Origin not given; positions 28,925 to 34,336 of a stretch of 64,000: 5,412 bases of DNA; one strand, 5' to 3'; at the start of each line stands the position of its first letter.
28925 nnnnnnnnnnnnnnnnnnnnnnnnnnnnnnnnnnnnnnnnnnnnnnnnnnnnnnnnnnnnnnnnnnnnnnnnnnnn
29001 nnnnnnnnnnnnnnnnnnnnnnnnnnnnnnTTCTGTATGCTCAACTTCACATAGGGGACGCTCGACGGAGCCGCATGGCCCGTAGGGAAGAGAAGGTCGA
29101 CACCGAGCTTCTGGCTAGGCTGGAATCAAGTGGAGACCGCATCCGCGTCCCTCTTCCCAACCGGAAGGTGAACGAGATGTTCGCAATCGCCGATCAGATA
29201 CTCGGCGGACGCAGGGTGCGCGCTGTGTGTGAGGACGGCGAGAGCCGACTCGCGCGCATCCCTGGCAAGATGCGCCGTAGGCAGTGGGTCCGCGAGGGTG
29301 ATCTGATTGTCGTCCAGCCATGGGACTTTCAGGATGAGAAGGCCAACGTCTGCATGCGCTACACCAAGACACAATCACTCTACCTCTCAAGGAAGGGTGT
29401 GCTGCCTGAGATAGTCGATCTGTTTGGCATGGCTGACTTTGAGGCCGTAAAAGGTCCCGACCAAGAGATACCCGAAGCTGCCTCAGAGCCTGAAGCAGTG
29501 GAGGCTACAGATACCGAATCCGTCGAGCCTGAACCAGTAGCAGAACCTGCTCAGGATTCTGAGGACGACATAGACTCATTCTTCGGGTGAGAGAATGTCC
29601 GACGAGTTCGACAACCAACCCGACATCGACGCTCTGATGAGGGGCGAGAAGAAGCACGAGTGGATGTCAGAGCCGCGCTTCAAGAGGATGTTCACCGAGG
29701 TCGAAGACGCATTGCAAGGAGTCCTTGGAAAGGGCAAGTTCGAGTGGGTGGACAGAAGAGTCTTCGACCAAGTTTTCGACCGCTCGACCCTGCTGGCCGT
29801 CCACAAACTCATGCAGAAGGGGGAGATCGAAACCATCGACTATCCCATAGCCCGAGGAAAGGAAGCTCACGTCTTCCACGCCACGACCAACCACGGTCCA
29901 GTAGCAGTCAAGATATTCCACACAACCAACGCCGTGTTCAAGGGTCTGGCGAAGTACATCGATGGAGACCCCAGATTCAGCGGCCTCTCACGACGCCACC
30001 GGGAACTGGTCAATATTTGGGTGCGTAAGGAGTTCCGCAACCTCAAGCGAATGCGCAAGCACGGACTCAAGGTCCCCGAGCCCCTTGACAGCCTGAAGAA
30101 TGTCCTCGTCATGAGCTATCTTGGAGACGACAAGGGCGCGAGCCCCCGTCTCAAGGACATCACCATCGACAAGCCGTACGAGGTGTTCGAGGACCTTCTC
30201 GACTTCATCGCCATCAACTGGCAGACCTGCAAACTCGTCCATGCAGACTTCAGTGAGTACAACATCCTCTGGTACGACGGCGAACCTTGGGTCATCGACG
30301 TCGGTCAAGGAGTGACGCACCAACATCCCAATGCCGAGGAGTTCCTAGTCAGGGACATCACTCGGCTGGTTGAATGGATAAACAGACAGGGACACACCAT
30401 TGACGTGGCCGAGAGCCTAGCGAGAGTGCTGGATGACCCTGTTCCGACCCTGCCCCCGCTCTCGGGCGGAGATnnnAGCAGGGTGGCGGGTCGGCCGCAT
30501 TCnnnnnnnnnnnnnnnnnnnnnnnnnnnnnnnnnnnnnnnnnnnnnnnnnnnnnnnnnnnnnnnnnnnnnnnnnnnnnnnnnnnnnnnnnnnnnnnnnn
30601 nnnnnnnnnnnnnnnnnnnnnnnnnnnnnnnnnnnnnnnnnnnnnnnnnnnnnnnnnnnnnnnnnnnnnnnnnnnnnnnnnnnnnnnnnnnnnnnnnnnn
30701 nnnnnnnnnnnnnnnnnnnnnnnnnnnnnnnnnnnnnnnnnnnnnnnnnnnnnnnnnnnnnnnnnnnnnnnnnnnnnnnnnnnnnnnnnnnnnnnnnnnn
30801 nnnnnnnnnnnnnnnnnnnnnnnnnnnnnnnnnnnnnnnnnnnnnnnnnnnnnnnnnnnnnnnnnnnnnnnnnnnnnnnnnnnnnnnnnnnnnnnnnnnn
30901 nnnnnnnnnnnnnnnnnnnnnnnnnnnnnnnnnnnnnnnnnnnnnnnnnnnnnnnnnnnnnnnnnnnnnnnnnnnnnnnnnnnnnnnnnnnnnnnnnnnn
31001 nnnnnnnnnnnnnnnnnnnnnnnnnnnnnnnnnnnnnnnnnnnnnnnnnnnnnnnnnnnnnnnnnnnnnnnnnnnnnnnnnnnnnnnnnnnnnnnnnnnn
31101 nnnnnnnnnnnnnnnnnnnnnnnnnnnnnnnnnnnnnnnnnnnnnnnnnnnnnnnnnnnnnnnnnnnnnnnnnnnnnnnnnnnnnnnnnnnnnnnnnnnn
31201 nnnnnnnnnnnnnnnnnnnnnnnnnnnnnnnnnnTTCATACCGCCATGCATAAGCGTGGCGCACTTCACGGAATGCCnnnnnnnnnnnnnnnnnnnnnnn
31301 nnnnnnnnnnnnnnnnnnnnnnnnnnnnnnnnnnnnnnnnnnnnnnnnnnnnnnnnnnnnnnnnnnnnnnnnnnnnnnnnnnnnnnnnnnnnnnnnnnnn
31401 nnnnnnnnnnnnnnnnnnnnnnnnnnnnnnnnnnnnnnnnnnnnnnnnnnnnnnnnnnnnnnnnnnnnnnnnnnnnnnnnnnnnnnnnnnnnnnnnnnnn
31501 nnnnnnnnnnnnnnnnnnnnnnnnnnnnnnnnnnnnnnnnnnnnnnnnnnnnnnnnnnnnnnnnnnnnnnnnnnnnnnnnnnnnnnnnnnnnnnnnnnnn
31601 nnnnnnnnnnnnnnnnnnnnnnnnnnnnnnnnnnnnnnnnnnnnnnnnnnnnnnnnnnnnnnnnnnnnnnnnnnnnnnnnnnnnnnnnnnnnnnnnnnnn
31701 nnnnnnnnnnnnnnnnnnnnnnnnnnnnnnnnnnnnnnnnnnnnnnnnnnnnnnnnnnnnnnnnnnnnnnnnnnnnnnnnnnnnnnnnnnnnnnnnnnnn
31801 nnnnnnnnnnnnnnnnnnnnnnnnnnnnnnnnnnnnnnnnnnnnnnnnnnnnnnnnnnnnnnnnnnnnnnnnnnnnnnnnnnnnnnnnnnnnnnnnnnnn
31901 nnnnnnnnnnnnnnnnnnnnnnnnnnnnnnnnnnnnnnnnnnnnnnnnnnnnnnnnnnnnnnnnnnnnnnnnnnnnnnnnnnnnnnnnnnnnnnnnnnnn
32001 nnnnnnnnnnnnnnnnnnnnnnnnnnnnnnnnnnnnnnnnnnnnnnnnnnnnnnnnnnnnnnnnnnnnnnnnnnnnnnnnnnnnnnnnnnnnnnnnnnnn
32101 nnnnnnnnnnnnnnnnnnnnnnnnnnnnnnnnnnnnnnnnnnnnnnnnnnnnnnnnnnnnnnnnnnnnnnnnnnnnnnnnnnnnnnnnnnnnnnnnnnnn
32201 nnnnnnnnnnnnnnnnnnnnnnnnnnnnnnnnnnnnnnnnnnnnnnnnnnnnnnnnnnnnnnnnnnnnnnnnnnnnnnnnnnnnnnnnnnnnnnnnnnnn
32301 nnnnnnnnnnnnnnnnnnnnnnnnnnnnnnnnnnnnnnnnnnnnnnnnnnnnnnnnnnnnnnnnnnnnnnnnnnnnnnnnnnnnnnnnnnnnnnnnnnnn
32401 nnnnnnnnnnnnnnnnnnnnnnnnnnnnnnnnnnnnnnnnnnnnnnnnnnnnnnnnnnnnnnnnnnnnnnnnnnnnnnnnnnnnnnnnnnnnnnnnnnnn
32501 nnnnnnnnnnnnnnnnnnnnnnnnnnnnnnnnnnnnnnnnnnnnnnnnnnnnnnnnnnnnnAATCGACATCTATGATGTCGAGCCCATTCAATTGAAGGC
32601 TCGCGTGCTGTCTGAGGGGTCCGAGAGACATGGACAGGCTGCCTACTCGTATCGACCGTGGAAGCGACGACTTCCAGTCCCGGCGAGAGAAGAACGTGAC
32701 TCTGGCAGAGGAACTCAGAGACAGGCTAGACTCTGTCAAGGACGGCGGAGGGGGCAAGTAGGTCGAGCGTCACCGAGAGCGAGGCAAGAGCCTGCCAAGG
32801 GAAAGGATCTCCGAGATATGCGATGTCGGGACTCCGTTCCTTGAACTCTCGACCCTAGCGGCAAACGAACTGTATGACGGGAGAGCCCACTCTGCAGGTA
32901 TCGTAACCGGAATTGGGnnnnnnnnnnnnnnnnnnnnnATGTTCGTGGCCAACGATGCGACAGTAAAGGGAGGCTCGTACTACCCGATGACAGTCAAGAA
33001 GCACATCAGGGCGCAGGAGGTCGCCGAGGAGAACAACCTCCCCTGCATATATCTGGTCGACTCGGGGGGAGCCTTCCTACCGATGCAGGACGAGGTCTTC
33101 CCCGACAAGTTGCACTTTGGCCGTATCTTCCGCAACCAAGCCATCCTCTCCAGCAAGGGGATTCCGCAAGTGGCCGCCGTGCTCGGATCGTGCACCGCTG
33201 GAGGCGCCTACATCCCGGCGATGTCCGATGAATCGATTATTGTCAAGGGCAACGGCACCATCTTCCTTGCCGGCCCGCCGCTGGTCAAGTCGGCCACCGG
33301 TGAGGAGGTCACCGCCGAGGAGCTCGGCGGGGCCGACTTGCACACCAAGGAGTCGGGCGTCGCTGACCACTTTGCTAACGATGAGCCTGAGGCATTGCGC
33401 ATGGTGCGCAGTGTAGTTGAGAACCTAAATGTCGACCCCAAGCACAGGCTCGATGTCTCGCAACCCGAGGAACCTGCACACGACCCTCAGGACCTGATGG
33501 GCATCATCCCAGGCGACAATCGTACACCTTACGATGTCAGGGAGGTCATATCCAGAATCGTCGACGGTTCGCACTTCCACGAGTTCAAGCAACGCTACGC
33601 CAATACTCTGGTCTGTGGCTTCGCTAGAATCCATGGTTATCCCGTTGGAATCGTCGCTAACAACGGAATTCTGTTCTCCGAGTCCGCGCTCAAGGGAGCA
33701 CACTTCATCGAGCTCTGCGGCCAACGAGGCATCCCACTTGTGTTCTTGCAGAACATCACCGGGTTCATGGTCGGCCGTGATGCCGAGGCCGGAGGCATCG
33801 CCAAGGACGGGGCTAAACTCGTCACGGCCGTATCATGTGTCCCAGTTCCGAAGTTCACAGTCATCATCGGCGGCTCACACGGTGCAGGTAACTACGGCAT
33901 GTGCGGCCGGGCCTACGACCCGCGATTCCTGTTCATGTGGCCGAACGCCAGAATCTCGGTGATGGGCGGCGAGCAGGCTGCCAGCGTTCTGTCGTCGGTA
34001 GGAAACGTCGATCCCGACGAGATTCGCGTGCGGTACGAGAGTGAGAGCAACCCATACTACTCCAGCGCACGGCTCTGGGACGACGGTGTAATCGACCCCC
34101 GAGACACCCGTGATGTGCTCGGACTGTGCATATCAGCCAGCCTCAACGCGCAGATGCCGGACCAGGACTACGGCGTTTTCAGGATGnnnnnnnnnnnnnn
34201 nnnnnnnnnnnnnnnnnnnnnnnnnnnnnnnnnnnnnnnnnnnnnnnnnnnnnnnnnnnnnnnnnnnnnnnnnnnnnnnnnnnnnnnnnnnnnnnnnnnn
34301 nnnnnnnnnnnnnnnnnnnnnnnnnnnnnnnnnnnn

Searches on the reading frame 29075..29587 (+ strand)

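Call 22: search_protein_families(library=pfam, proteins=[window:29075-29587:+], max_evalue=0.0001)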
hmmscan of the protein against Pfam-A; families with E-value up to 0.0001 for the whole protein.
window:29075-29587:+ (171 aa): 1 family
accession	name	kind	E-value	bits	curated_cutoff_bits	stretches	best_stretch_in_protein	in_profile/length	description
PF01176.25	eIF-1a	-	3e-19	68.9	30.2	1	33-95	1-64/64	Translation initiation factor 1A / IF-1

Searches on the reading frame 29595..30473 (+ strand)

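Call 22: search_protein_families(library=pfam, proteins=[window:29595-30473:+], max_evalue=0.0001)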
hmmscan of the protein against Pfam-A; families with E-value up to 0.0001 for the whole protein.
window:29595-30473:+ (293 aa): 2 families
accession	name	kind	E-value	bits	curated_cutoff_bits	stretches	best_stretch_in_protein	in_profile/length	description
PF01163.29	RIO1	-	9.1e-54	182.4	22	1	93-268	2-180/187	RIO domain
PF01636.29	APH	-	2.7e-05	24.5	23.2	0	84-202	4-101/239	Phosphotransferase enzyme family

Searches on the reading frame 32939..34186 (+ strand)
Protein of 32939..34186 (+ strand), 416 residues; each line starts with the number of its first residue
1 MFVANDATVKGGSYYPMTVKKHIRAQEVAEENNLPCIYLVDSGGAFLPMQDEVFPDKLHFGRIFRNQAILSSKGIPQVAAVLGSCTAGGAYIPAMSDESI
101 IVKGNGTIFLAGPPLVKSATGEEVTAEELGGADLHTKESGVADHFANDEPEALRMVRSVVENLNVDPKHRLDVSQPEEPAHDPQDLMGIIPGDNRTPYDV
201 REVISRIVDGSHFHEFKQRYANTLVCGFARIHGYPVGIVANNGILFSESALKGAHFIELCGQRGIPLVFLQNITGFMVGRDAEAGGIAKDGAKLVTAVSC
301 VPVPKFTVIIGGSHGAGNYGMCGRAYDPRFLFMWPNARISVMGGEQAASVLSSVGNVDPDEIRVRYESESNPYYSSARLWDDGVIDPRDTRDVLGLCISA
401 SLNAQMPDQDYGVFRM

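Call 50: search_protein_families(library=pfam, proteins=[window:32939-34186:+], max_evalue=0.00001)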
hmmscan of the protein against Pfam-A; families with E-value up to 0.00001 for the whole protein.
window:32939-34186:+ (416 aa): 2 families
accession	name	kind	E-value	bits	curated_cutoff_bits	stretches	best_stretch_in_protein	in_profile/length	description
PF01039.27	Carboxyl_trans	-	7.8e-136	454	22.3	1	2-406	61-483/493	Carboxyl transferase domain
PF03255.19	ACCA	-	2.2e-11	44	23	0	12-101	126-212/310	Acetyl co-enzyme A carboxylase carboxyltransferase-like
